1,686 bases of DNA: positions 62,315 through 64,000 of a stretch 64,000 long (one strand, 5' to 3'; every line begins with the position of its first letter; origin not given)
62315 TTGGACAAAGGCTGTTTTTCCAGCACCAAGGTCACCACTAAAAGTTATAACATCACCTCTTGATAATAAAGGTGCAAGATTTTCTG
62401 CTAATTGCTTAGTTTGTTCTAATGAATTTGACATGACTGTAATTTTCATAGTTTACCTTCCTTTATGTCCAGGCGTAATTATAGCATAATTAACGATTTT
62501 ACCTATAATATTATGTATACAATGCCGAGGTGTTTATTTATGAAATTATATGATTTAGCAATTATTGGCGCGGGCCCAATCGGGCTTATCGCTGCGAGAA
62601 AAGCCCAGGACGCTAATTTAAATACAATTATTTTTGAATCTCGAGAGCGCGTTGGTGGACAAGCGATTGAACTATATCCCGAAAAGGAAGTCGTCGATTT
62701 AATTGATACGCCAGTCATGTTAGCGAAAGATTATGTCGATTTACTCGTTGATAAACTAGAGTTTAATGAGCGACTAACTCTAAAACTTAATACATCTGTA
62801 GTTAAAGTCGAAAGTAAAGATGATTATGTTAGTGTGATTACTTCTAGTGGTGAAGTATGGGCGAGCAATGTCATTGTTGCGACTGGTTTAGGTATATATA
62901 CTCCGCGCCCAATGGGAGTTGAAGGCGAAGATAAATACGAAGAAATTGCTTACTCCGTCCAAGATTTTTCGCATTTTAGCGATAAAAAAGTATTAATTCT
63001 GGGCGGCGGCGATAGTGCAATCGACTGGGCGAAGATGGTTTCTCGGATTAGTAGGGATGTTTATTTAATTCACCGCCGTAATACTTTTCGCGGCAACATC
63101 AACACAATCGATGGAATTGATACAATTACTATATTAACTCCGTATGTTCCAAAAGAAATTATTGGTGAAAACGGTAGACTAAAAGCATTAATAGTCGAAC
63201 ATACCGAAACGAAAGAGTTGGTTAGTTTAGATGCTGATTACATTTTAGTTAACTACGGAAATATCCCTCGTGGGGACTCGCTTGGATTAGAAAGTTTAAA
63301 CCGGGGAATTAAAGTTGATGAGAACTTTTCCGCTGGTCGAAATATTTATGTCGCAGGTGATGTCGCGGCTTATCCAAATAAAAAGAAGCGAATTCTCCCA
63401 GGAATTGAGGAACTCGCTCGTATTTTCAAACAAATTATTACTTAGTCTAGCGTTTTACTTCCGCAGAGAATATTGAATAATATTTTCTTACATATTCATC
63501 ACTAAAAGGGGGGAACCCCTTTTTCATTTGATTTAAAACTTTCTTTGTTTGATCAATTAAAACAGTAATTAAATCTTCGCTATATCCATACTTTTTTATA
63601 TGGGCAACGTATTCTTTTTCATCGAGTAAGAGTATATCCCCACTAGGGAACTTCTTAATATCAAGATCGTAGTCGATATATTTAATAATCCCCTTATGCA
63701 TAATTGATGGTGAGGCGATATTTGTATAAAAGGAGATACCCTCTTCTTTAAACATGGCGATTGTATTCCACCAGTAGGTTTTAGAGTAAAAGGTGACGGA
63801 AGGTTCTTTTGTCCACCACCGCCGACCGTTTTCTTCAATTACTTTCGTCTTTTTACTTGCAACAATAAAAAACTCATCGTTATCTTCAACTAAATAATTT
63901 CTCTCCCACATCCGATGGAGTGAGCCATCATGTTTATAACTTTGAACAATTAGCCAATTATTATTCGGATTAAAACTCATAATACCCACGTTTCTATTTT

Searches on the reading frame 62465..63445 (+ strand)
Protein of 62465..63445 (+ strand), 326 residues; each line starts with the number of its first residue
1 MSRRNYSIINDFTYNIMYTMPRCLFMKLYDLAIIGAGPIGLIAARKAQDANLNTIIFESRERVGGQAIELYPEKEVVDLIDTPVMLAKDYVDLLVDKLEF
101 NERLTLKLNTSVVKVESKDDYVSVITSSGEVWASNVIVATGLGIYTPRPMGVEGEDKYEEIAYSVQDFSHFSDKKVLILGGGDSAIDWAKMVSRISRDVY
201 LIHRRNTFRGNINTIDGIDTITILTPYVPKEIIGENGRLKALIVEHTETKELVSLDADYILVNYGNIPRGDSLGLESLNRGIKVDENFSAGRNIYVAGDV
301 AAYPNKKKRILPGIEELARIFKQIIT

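Call 39: search_protein_families(library=pfam, proteins=[window:62465-63445:+], max_evalue=0.001)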
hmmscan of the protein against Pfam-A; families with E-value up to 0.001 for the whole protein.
window:62465-63445:+ (326 aa): 12 families
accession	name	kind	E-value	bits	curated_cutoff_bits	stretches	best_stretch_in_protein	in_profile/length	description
PF07992.20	Pyr_redox_2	-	1.4e-26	94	26.1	1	29-305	1-278/291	Pyridine nucleotide-disulphide oxidoreductase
PF13738.12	Pyr_redox_3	-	2.6e-26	93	30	2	101-209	93-200/305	Pyridine nucleotide-disulphide oxidoreductase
PF00070.33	Pyr_redox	-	3.4e-12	47.1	22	1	175-209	1-35/82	Pyridine nucleotide-disulphide oxidoreductase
PF03486.20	HI0933_like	-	2.6e-09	37.3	50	0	30-64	2-36/244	HI0933-like protein Rossmann domain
PF13450.12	NAD_binding_8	-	2.9e-07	31.1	21.9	1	33-67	1-35/68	NAD(P)-binding Rossmann-like domain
PF01593.30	Amino_oxidase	-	6.9e-07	29.3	19.8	0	40-66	3-29/443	Flavin containing amine oxidoreductase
PF12831.13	FAD_oxidored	-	1.2e-06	28.6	27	1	30-67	1-38/416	FAD dependent oxidoreductase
PF13434.12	Lys_Orn_oxgnase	-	1.2e-05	25.1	21.3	0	108-194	114-209/339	L-lysine 6-monooxygenase/L-ornithine 5-monooxygenase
PF01946.23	Thi4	-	1.2e-05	25.1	26.2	0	29-66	18-56/235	Thi4 family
PF00743.25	FMO-like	-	1.9e-05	23.8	22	0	136-207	142-217/532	Flavin-binding monooxygenase-like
PF01266.30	DAO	-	2.3e-05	24.6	27.9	0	30-65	1-37/353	FAD dependent oxidoreductase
PF00890.30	FAD_binding_2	-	0.00093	18.9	20.4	0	30-66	1-37/414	FAD binding domain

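Call 81: search_protein_families(library=ncbifam, proteins=[window:62465-63445:+], max_evalue=1e-10)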
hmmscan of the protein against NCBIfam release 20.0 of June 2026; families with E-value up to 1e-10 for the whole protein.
window:62465-63445:+ (326 aa): 9 families
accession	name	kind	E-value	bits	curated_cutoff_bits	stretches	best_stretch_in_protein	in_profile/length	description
TIGR01292.1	TRX_reduct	equivalog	2.1e-31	108.8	343.45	1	29-302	1-276/300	thioredoxin-disulfide reductase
TIGR03140.1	AhpF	equivalog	8.6e-26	90.5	502.9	1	27-310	211-496/515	alkyl hydroperoxide reductase subunit F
TIGR04018.1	Bthiol_YpdA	hypoth_equivalog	1.9e-20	72.9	339.9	1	30-214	1-193/316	YpdA family putative bacillithiol disulfide reductase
TIGR03143.1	AhpF_homolog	hypoth_equivalog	3.8e-16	58.8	687.65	1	27-214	3-184/555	putative alkyl hydroperoxide reductase F subunit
NF007614.0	PRK10262.1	equivalog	1.7e-13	50.4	644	1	29-268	7-248/321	thioredoxin-disulfide reductase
TIGR02053.1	MerA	equivalog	7.2e-13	48.3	454.45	0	133-302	129-309/465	mercury(II) reductase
NF003585.0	PRK05249.1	equivalog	1.5e-12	46.9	465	0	128-304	134-316/464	Si-specific NAD(P)(+) transhydrogenase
TIGR01350.1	lipoamide_DH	equivalog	4.3e-12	45.5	408.8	0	119-303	116-311/461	dihydrolipoyl dehydrogenase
NF009409.0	PRK12770.1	subfamily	2.3e-11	43.3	343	0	31-306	21-331/360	putative glutamate synthase subunit beta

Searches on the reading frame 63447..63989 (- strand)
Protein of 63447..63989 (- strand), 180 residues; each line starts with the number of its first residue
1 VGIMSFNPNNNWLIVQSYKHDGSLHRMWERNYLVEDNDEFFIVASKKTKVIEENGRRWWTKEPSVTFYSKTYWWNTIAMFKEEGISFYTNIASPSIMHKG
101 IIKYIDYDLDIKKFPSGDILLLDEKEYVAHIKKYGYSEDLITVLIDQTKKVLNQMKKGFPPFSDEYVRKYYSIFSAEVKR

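Call 39: search_protein_families(library=pfam, proteins=[window:63447-63989:-], max_evalue=0.001)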
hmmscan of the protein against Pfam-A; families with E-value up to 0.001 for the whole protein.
window:63447-63989:- (180 aa): 1 family
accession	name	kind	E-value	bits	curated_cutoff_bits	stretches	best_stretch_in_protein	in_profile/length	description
PF04167.18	DUF402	-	3.7e-15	56.3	23.9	1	63-127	2-68/68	Protein of unknown function (DUF402)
